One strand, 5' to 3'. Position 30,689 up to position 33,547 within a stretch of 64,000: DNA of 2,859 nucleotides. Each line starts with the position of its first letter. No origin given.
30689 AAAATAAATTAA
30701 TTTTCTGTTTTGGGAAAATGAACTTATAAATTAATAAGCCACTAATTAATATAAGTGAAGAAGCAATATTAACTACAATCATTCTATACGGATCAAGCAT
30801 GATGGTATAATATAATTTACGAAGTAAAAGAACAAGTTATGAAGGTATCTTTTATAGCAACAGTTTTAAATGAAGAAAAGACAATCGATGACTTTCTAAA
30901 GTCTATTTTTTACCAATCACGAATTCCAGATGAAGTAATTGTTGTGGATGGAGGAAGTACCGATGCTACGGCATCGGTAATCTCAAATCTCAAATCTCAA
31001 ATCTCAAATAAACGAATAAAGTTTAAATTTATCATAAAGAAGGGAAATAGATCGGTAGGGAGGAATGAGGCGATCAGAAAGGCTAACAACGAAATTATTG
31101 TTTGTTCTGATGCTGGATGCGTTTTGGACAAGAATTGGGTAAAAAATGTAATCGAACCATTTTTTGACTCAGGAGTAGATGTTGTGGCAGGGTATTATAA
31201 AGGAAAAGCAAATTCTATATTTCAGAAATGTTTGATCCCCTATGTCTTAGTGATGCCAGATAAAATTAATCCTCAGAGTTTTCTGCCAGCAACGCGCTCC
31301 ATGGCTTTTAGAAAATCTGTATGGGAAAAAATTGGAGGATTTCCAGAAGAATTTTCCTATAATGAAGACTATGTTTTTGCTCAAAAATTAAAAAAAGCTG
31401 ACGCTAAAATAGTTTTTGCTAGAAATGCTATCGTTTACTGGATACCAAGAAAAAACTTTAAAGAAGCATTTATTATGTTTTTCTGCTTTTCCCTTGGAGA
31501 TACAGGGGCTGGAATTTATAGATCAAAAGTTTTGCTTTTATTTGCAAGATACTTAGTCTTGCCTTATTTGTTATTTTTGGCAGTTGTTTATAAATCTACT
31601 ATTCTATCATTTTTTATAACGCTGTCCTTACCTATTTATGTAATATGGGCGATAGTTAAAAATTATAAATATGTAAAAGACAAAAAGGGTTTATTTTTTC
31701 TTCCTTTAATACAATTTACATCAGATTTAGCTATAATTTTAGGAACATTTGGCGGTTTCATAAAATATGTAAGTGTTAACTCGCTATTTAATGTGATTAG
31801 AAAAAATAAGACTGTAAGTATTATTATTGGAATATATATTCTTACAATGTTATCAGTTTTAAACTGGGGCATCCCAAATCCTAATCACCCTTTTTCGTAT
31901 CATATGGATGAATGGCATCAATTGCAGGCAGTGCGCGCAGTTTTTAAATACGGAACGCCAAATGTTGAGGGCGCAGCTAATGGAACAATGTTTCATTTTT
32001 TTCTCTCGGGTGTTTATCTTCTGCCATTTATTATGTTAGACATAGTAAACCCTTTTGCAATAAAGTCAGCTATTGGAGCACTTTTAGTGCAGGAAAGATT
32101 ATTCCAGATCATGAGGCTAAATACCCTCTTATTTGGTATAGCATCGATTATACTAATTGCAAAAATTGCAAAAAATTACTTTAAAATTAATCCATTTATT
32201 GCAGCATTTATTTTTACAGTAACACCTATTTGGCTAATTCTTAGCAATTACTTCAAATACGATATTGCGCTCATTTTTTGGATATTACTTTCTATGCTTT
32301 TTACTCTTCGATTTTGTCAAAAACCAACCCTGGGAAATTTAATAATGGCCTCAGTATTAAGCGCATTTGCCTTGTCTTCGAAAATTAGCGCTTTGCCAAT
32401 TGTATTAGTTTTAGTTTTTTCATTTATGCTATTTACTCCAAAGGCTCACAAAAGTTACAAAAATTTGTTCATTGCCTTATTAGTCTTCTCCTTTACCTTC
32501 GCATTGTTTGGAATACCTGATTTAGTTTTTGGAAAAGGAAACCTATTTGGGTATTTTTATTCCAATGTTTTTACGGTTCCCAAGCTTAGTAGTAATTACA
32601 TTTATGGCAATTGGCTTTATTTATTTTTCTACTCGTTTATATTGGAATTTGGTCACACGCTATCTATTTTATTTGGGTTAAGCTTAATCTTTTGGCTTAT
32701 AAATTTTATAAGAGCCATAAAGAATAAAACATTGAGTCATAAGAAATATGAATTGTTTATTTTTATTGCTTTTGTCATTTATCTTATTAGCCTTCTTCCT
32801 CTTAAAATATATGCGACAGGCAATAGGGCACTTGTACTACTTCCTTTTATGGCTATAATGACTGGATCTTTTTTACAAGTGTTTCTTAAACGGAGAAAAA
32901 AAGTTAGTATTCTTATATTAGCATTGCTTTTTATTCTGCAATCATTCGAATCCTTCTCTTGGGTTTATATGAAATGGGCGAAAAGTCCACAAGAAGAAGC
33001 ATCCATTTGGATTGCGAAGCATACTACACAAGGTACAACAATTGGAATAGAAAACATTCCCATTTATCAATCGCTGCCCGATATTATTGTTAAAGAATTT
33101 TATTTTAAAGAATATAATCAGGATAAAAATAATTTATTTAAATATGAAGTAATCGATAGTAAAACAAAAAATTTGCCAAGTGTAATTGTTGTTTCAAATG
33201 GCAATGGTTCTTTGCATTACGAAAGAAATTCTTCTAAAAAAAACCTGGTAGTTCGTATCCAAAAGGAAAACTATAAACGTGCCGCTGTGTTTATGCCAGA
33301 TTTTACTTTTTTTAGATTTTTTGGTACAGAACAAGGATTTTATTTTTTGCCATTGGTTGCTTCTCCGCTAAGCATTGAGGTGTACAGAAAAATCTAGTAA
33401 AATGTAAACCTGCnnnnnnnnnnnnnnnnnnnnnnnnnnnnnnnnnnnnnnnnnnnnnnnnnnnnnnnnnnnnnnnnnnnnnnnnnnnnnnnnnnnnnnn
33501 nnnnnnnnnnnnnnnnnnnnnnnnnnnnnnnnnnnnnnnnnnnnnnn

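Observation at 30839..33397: Two GT-A::GT-C fusion proteins (30839-33397 and 41105-43366)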

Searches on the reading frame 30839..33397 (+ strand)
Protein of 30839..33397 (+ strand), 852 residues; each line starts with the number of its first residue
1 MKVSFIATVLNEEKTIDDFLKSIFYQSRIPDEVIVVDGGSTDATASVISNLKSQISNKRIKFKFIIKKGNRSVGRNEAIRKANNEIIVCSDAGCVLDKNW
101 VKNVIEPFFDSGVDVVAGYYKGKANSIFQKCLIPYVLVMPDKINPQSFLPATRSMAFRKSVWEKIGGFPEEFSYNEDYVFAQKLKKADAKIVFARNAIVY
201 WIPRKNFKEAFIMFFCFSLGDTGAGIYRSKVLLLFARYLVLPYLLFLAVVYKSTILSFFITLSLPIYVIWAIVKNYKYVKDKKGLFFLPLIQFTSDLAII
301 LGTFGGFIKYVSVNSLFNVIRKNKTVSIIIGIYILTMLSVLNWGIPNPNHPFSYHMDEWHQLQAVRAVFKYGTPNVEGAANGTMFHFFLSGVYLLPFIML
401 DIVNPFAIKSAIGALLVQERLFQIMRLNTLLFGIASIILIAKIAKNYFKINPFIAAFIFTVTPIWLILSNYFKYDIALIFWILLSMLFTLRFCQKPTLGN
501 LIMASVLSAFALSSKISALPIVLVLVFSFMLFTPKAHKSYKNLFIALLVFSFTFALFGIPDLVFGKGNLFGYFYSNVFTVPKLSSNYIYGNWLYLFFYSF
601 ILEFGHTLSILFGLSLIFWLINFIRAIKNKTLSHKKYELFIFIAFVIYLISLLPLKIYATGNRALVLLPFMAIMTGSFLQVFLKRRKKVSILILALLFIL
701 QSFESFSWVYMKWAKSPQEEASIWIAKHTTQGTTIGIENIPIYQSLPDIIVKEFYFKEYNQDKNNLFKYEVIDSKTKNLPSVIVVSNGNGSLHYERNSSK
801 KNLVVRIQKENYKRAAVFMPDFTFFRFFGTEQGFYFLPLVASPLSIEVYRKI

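Call 6: search_protein_families(library=pfam, proteins=[window:30839-33397:+], max_evalue=0.01)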
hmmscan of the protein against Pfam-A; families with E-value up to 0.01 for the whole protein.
window:30839-33397:+ (852 aa): 6 families
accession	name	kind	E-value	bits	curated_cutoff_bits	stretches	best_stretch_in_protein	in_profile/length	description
PF00535.33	Glycos_transf_2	-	7.5e-21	75.2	23.3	1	4-118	1-113/168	Glycosyl transferase family 2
PF13641.12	Glyco_tranf_2_3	-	7.7e-13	49.4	27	1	3-210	3-220/230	Glycosyltransferase like family 2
PF13231.12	PMT_2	-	1.4e-09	38.8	26.1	1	412-553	12-150/160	Dolichyl-phosphate-mannose-protein mannosyltransferase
PF10111.15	Glyco_tranf_2_2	-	1.3e-06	28.5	27.3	1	8-96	5-94/276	Glycosyltransferase like family 2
PF13506.12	Glyco_transf_21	-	1.6e-06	28.2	21.7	1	77-200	24-153/174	Glycosyl transferase family 21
PF13632.12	Glyco_trans_2_3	-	4.9e-05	23.7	27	1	150-272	72-197/198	Glycosyl transferase family group 2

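Call 7: search_protein_families(library=ncbifam, proteins=[window:30839-33397:+], max_evalue=0.01)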
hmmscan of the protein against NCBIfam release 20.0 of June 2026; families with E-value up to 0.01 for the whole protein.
window:30839-33397:+ (852 aa): 17 families
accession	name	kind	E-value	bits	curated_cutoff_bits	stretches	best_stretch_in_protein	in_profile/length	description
TIGR04283.1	glyco_like_mftF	equivalog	3.1e-16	59.6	182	1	4-198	2-182/221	TIGR04283 family arsenosugar biosynthesis glycosyltransferase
NF041875.1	EPS_EpsD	equivalog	7.9e-13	48.5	370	1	12-207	10-213/325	exopolysaccharide biosynthesis glycosyltransferase EpsD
TIGR03937.1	PgaC_IcaA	equivalog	3.8e-12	45.9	422.3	1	2-111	46-153/407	poly-beta-1,6-N-acetyl-D-glucosamine synthase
TIGR03965.1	mycofact_glyco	equivalog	2.6e-11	43.1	280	1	3-209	76-288/467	mycofactocin biosynthesis glycosyltransferase MftF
NF038302.1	EPS_HpsE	equivalog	3.8e-10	39.2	300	1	15-129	15-137/307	hormogonium polysaccharide biosynthesis glycosyltransferase HpsE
TIGR03472.1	HpnI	equivalog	3.2e-09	36.1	310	1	4-209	44-260/373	bacteriohopanetetrol glucosamine biosynthesis glycosyltransferase HpnI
NF047683.1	TeichurnBiosyTuaG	equivalog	1.4e-08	34.7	400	1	2-92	7-95/252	teichuronic acid biosynthesis protein TuaG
NF007482.0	PRK10073.1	equivalog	2e-08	33.7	423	1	2-116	7-118/334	glycosyltransferase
NF010496.0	PRK13915.1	equivalog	3.1e-08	33.1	262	1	2-121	32-156/307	glucosyl-3-phosphoglycerate synthase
NF038299.1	EPS_HpsN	equivalog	1.8e-06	27.2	425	1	2-119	2-118/317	hormogonium polysaccharide biosynthesis glycosyltransferase HpsN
NF053739.1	GlytfEpsEBac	equivalog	2.5e-05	23.4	450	1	2-91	2-90/265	glycosyltransferase EpsE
NF045692.1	OglycostaseCruG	equivalog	6.9e-05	21.9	600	1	2-117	42-161/386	2'-O-glycosyltransferase CruG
TIGR04182.1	glyco_TIGR04182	equivalog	0.00015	21.3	325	1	5-118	4-107/293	S-layer glycoprotein N-glycosyltransferase AglJ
NF050050.1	ProtGlycPglI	equivalog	0.00024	20.6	500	1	2-106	3-106/306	GalNAc(5)-diNAcBac-PP-undecaprenol beta-1,3-glucosyltransferase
TIGR04242.1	nodulat_NodC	equivalog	0.00092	18.3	550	1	6-120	53-168/395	chitooligosaccharide synthase NodC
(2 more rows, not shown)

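Call 8: search_solved_structures(query=window:30839-33397:+, max_evalue=1)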
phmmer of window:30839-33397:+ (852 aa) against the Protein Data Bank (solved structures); distinct sequences matched with E-value up to 1: 16.
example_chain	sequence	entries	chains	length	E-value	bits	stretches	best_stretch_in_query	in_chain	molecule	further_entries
5tze_C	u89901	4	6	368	2.1e-06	29.5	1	1-200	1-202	Glycosyl transferase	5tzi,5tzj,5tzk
5tz8_A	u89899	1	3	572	5.6e-06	28.1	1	1-199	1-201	Glycosyl transferase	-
6yv7_B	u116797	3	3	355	1.7e-05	26.5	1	3-183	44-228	Glycosyl transferase, family 2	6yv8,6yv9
6yv7_A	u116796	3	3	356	1.7e-05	26.5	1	3-183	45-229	Glycosyl transferase, family 2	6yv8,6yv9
9omj_A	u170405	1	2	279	2.7e-05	25.8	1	6-119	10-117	Glycosyltransferase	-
9omh_A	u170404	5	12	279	2.7e-05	25.8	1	6-119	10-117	Glycosyltransferase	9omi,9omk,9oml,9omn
9omm_A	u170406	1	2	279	2.7e-05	25.8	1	6-119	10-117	Glycosyltransferase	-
5hea_A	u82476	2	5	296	0.0044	18.5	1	3-117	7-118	Putative glycosyltransferase (GalT1)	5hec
7pdo_A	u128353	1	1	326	0.0069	17.8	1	3-122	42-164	Glucosyl-3-phosphoglycerate synthase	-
7p5l_A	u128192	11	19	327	0.007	17.8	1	3-122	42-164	Glucosyl-3-phosphoglycerate synthase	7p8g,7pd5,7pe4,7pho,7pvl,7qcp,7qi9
22ao_A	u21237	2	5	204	0.012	17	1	6-106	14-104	GmaR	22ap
4y6n_A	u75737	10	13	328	0.084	14.2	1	3-120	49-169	Glucosyl-3-phosphoglycerate synthase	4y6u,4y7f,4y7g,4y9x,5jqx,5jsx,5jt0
3e25_A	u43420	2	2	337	0.088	14.2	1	3-120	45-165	Putative uncharacterized protein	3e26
4ddz_A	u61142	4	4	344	0.092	14.1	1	3-120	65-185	GLUCOSYL-3-PHOSPHOGLYCERATE SYNTHASE (GpgS) | Glucosyl-3-phosphoglycerate synthase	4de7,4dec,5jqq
3bcv_A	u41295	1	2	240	0.61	11.4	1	2-99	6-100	Putative glycosyltransferase protein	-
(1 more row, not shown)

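Call 10: find_homologous_proteins(query=window:30839-33397:+)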
Query window:30839-33397:+ (852 aa): 550 proteins with E <= 0.001 among 8000 candidates; the best 120 are listed.
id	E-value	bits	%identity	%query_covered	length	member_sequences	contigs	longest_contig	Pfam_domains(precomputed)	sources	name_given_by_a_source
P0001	0.0e+0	1340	100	73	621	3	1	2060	PF02366.25,PF13231.13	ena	-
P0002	0.0e+0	1072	57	100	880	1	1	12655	PF13632.13,PF10111.15,PF13506.14,PF13641.13,PF00535.33,PF13231.13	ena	-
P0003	0.0e+0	1056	57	100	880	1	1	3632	PF13632.13,PF10111.15,PF13506.14,PF13641.13,PF00535.33,PF13231.13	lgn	-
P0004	0.0e+0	1053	56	100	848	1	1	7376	PF10111.15,PF13506.14,PF13641.13,PF02366.25,PF00535.33,PF13231.13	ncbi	-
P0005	0.0e+0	1034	55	100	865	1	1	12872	PF10111.15,PF13506.14,PF13641.13,PF02366.25,PF00535.33,PF13231.13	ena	-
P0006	0.0e+0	1021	55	100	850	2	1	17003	PF13632.13,PF10111.15,PF13506.14,PF13641.13,PF02366.25,PF00535.33,PF13231.13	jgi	-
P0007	3.8e-293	993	53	100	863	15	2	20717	PF13506.14,PF13641.13,PF00535.33,PF13231.13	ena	-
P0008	8.9e-288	975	53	100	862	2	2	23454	PF13641.13,PF00535.33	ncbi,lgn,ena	ncbi:MAG: glycosyltransferase [Patescibacteria group bacterium]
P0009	8.5e-281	952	53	100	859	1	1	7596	PF10111.15,PF13641.13,PF02366.25,PF00535.33,PF13231.13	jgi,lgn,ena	-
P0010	7.3e-280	949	50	100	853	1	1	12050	PF13641.13,PF02366.25,PF00535.33,PF13231.13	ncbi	-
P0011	1.0e-279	949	52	100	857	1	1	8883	PF10111.15,PF13506.14,PF13641.13,PF02366.25,PF00535.33,PF13231.13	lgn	-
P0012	7.1e-279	946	51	100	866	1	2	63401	PF13632.13,PF13506.14,PF13641.13,PF00535.33,PF13231.13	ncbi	-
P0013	6.5e-278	943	53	100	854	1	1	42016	PF13506.14,PF13641.13,PF00535.33,PF13231.13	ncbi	-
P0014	5.8e-277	939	52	100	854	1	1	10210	PF10111.15,PF13641.13,PF02366.25,PF00535.33,PF13231.13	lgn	-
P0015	6.2e-276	936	52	100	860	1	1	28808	PF10111.15,PF13506.14,PF13641.13,PF00535.33,PF13231.13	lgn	-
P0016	1.3e-275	935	52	100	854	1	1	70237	PF10111.15,PF13506.14,PF13641.13,PF00535.33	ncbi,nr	ncbi:MAG: glycosyltransferase [Candidatus Levybacteria bacterium]|nr:glycosyltransferase [Candidatus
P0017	1.3e-275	935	50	100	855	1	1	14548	PF13506.14,PF13641.13,PF02366.25,PF00535.33,PF13231.13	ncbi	-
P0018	1.7e-275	934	52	100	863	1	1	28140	PF13506.14,PF13641.13,PF00535.33,PF13231.13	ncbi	-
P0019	1.0e-274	932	51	100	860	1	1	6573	PF13632.13,PF13506.14,PF13641.13,PF00535.33,PF13231.13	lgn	-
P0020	1.2e-273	928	53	100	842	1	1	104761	PF10111.15,PF13506.14,PF13641.13,PF00535.33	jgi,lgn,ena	-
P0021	4.9e-273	926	52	100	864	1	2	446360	PF10111.15,PF13506.14,PF13641.13,PF02366.25,PF14897.13,PF00535.33,PF13231.13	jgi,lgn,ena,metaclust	metaclust:\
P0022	6.9e-273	926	53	100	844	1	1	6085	PF10111.15,PF13641.13,PF02366.25,PF00535.33,PF13231.13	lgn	-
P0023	7.9e-272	922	50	100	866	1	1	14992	PF10111.15,PF13506.14,PF00535.33,PF13231.13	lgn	-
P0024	9.5e-272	922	50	100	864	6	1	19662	PF10111.15,PF13506.14,PF13641.13,PF02366.25,PF00535.33,PF13231.13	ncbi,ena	-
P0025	1.1e-271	922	52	98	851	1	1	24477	PF13632.13,PF10111.15,PF13506.14,PF13641.13,PF02366.25,PF00535.33,PF13231.13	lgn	-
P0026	2.6e-271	921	50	100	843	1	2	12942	PF13632.13,PF13506.14,PF13641.13,PF02366.25,PF00535.33,PF13231.13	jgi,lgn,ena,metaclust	metaclust:\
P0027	4.7e-270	917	52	100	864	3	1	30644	PF10111.15,PF13506.14,PF13641.13,PF00535.33,PF13231.13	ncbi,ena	ncbi:MAG: glycosyltransferase [Patescibacteria group bacterium]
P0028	2.4e-269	914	51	100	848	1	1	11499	PF13632.13,PF10111.15,PF13506.14,PF13641.13,PF02366.25,PF00535.33,PF13231.13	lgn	-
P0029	3.7e-269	914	50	100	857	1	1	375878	PF13632.13,PF10111.15,PF13506.14,PF13641.13,PF02366.25,PF00535.33,PF13231.13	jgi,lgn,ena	-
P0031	1.2e-268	912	50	100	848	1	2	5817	PF13632.13,PF10111.15,PF13506.14,PF13641.13,PF02366.25,PF00535.33,PF13231.13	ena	-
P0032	1.6e-268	911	50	100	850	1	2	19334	PF10111.15,PF13506.14,PF13641.13,PF02366.25,PF00535.33,PF13231.13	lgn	-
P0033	1.8e-268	911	51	100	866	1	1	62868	PF10111.15,PF13506.14,PF13641.13,PF00535.33,PF13231.13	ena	-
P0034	3.2e-268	910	50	100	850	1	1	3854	PF10111.15,PF13641.13,PF02366.25,PF00535.33,PF13231.13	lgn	-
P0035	4.0e-267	907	49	100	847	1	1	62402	PF10111.15,PF13641.13,PF02366.25,PF00535.33,PF13231.13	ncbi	-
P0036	3.6e-266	904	49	100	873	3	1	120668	PF10111.15,PF13506.14,PF13641.13,PF02366.25,PF00535.33,PF13231.13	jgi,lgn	jgi:glycosyltransferase involved in cell wall biosynthesis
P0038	5.3e-266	903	50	100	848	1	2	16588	PF10111.15,PF13506.14,PF13641.13,PF02366.25,PF00535.33,PF13231.13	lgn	-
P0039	5.9e-266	903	51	100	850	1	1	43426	PF10111.15,PF13506.14,PF13641.13,PF02366.25,PF00535.33,PF13231.13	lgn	-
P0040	1.5e-265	902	50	100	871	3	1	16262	PF13506.14,PF13641.13,PF00535.33,PF13231.13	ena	-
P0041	6.2e-265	900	49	100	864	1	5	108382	PF10111.15,PF13506.14,PF13641.13,PF02366.25,PF00535.33,PF13231.13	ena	-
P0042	7.1e-265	899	49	100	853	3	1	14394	PF13632.13,PF13506.14,PF13641.13,PF00535.33,PF13231.13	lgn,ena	-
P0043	7.6e-265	899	49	100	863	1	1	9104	PF13506.14,PF13641.13,PF00535.33,PF13231.13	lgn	-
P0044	7.6e-265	899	50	100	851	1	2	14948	PF10111.15,PF13506.14,PF13641.13,PF00535.33,PF13231.13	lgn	-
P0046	3.7e-264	897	51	100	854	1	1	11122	PF13632.13,PF10111.15,PF13641.13,PF02366.25,PF00535.33,PF13231.13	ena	-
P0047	6.9e-264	896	50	100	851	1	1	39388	PF13632.13,PF10111.15,PF13506.14,PF13641.13,PF00535.33,PF13231.13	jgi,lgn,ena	-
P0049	6.9e-263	893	49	100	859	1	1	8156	PF13632.13,PF10111.15,PF13506.14,PF13641.13,PF00535.33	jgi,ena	-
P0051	3.3e-262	891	50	100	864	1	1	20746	PF10111.15,PF13506.14,PF13641.13,PF02366.25,PF00535.33,PF13231.13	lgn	-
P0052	8.2e-262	889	49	100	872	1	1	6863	PF13506.14,PF13641.13,PF00535.33,PF13231.13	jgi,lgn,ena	-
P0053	1.5e-261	888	50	100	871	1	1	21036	PF10111.15,PF13641.13,PF02366.25,PF00535.33,PF13231.13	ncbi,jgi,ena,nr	ncbi:MAG: hypothetical protein COU25_03825 [Candidatus Levybacteria bacterium CG10_big_fil_rev_8_21_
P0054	3.0e-261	887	48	100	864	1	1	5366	PF10111.15,PF13506.14,PF13641.13,PF02366.25,PF00535.33,PF13231.13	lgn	-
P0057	3.1e-260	884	49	100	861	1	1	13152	PF13641.13,PF02366.25,PF00535.33,PF13231.13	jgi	jgi:glycosyltransferase involved in cell wall biosynthesis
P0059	7.4e-260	883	50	100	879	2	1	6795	PF13506.14,PF13641.13,PF00535.33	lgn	-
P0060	8.7e-260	883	50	100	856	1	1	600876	PF13506.14,PF13641.13,PF00535.33,PF13231.13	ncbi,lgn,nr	ncbi:MAG: glycosyltransferase [Candidatus Levybacteria bacterium]|nr:glycosyltransferase [Candidatus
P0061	4.7e-259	880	48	100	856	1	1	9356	PF13632.13,PF13506.14,PF13641.13,PF00535.33,PF13231.13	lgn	-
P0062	5.2e-259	880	48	100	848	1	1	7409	PF13632.13,PF13506.14,PF13641.13,PF00535.33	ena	-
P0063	6.7e-259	880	49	100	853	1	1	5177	PF13632.13,PF10111.15,PF13506.14,PF13641.13,PF02366.25,PF00535.33,PF13231.13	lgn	-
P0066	3.4e-258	877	49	100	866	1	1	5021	PF10111.15,PF13506.14,PF13641.13,PF00535.33,PF13231.13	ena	-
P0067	3.5e-258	877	48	100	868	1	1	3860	PF13506.14,PF13641.13,PF00535.33,PF13231.13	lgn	-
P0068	3.5e-258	877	49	100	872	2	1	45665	PF10111.15,PF13506.14,PF13641.13,PF00535.33,PF13231.13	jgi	jgi:glycosyltransferase involved in cell wall biosynthesis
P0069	4.6e-258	877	50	99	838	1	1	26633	PF13506.14,PF13641.13,PF00535.33,PF13231.13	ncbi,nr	ncbi:MAG: glycosyltransferase [Candidatus Levybacteria bacterium]|nr:glycosyltransferase [Candidatus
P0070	5.7e-258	877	47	100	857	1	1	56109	PF10111.15,PF13641.13,PF02366.25,PF00535.33,PF13231.13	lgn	-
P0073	5.5e-257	873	48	100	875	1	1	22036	PF13506.14,PF13641.13,PF00535.33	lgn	-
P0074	6.9e-257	873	50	100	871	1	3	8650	PF10111.15,PF13641.13,PF02366.25,PF00535.33,PF13231.13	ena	-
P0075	8.4e-257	873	49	100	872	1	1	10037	PF10111.15,PF13506.14,PF13641.13,PF00535.33,PF13231.13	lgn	-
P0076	2.0e-256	871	52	91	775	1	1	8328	PF13632.13,PF13506.14,PF13641.13,PF00535.33,PF13231.13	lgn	-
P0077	2.8e-256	871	49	100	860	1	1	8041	PF13506.14,PF13641.13,PF00535.33,PF13231.13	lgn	-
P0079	3.4e-256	871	49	100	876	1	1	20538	PF10111.15,PF13641.13,PF02366.25,PF00535.33,PF13231.13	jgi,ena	-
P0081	6.4e-256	870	50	100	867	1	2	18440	PF10111.15,PF13506.14,PF13641.13,PF00535.33,PF13231.13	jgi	-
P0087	1.3e-254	865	49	100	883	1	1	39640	PF13506.14,PF13641.13,PF00535.33,PF13231.13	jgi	-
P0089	1.0e-253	862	50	100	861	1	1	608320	PF10111.15,PF13506.14,PF13641.13,PF02366.25,PF00535.33,PF13231.13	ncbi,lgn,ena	-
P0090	1.2e-253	862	48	100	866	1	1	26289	PF13506.14,PF13641.13,PF00535.33,PF13231.13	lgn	-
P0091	2.1e-253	861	48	100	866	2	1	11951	PF10111.15,PF13506.14,PF13641.13,PF00535.33,PF13231.13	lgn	-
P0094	4.0e-253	861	48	100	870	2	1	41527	PF10111.15,PF13506.14,PF13641.13,PF00535.33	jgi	jgi:glycosyltransferase involved in cell wall biosynthesis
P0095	4.5e-253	860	49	100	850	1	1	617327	PF10111.15,PF13506.14,PF13641.13,PF00535.33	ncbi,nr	ncbi:MAG: glycosyltransferase [Candidatus Levybacteria bacterium]|nr:glycosyltransferase [Candidatus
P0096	5.1e-253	860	48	100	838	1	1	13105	PF13632.13,PF10111.15,PF13506.14,PF13641.13,PF00535.33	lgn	-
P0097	7.7e-253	860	49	100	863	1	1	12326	PF13506.14,PF13641.13,PF00535.33,PF13231.13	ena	-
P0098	8.2e-253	859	49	100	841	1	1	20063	PF10111.15,PF13641.13,PF02366.25,PF00535.33,PF13231.13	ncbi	-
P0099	9.6e-253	859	49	100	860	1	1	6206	PF13506.14,PF13641.13,PF00535.33,PF13231.13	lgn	-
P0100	1.7e-252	858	49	100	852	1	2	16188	PF13641.13,PF02366.25,PF00535.33,PF13231.13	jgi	jgi:glycosyltransferase involved in cell wall biosynthesis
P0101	1.9e-252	858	48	100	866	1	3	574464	PF10111.15,PF13506.14,PF13641.13,PF00535.33,PF13231.13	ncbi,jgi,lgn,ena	-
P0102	3.5e-252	857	48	100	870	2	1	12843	PF13641.13,PF02366.25,PF00535.33,PF13231.13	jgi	jgi:glycosyltransferase involved in cell wall biosynthesis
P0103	6.4e-252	857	48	100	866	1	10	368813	PF10111.15,PF13506.14,PF13641.13,PF02366.25,PF00535.33,PF13231.13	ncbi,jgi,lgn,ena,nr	ncbi:MAG TPA: glycosyltransferase [Patescibacteria group bacterium]|jgi:glycosyltransferase involved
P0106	1.2e-251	856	50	100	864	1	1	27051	PF10111.15,PF13506.14,PF13641.13,PF00535.33,PF13231.13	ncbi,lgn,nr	ncbi:MAG: glycosyltransferase [Patescibacteria group bacterium]|nr:glycosyltransferase [Patescibacte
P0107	1.2e-251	856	49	100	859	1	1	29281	PF13632.13,PF13506.14,PF13641.13,PF02366.25,PF00535.33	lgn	-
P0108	1.6e-251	855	49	100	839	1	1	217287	PF13632.13,PF10111.15,PF13506.14,PF13641.13,PF02366.25,PF00535.33,PF13231.13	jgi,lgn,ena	-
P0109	2.0e-251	855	48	100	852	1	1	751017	PF13506.14,PF13641.13,PF02366.25,PF00535.33,PF13231.13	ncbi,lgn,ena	-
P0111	2.8e-251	854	48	100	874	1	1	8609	PF13632.13,PF10111.15,PF13506.14,PF13641.13,PF02366.25,PF00535.33,PF13231.13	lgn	-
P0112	3.5e-251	854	50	100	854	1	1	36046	PF10111.15,PF13506.14,PF13641.13,PF00535.33,PF13231.13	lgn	-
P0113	3.5e-251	854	49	100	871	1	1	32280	PF10111.15,PF13506.14,PF13641.13,PF02366.25,PF00535.33,PF13231.13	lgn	-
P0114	4.7e-251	854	49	100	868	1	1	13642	PF10111.15,PF13506.14,PF13641.13,PF02366.25,PF00535.33,PF13231.13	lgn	-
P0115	5.9e-251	853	48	100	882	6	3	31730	PF10111.15,PF13506.14,PF13641.13,PF02366.25,PF00535.33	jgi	-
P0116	9.3e-251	853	48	100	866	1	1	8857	PF13506.14,PF13641.13,PF02366.25,PF00535.33,PF13231.13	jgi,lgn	jgi:glycosyltransferase involved in cell wall biosynthesis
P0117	1.3e-250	852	48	100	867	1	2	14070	PF10111.15,PF13506.14,PF13641.13,PF00535.33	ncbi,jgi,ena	-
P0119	1.4e-250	852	48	100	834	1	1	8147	PF13506.14,PF13641.13,PF00535.33,PF13231.13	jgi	-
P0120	2.6e-250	851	49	100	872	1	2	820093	PF10111.15,PF13506.14,PF13641.13,PF02366.25,PF00535.33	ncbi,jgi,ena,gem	-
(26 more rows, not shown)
